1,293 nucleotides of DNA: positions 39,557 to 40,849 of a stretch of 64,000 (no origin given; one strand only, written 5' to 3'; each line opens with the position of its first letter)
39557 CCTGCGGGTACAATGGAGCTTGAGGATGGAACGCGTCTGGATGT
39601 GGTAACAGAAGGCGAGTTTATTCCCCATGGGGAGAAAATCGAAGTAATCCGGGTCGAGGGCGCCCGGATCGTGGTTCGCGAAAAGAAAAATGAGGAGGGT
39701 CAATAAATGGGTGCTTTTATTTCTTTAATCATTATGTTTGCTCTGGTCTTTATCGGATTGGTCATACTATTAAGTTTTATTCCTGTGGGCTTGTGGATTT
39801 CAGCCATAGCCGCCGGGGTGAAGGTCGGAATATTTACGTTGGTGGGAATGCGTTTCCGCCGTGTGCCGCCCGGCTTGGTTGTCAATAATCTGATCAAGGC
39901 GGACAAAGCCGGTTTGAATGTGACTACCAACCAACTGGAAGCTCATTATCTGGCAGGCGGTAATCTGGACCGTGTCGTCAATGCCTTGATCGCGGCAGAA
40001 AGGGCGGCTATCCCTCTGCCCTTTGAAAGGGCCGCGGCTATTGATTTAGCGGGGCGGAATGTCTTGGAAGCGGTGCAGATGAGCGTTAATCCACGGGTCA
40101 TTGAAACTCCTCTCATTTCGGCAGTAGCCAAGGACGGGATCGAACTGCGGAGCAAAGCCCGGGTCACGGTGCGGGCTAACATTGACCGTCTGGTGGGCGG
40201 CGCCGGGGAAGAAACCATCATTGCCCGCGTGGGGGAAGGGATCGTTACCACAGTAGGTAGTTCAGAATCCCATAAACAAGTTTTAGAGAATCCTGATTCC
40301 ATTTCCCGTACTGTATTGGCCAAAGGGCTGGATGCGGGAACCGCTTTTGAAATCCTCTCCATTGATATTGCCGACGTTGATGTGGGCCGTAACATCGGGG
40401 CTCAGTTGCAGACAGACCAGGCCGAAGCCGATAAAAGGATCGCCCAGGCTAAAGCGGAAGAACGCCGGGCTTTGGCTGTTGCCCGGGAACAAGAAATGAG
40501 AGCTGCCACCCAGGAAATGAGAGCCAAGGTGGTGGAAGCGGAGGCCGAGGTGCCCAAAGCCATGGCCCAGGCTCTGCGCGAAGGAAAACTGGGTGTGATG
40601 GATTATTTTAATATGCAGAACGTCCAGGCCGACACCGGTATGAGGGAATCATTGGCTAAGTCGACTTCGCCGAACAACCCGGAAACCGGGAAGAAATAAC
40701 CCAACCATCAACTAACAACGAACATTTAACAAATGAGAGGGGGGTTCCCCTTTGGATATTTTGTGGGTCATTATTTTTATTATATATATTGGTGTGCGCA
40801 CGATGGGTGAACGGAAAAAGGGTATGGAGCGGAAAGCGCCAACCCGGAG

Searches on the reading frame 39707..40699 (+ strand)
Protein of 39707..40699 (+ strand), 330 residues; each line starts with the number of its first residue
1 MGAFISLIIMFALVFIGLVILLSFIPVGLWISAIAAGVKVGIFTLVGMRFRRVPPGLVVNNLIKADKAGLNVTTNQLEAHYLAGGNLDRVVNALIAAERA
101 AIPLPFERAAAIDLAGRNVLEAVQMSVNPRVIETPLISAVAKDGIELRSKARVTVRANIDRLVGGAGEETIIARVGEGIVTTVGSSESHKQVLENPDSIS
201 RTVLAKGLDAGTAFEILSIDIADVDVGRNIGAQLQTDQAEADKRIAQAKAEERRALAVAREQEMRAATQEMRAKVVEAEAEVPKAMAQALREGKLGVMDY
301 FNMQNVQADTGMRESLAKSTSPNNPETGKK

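Call 36: search_protein_families(library=pfam, proteins=[window:39707-40699:+], max_evalue=0.001)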
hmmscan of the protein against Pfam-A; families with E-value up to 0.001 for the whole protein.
window:39707-40699:+ (330 aa): 2 families
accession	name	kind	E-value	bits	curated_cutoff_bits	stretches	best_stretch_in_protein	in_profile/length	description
PF12127.13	FloA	-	6.8e-166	551.5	34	1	8-319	2-313/314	Flotillin-like protein FloA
PF02403.27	Seryl_tRNA_N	-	0.0004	21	28.2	1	190-287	5-102/108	Seryl-tRNA synthetase N-terminal domain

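Call 63: list_cluster_members(proteins=[window:39707-40696:+, window:36620-38302:+, window:43293-44018:+])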
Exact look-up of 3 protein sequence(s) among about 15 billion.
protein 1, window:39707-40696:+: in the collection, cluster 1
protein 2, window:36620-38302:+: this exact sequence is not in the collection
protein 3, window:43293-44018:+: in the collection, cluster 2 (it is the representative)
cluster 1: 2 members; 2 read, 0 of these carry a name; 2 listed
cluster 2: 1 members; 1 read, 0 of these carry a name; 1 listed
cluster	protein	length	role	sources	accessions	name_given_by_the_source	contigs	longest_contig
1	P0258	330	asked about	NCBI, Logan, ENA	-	-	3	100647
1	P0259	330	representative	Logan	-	-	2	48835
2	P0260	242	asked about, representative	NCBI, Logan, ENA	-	-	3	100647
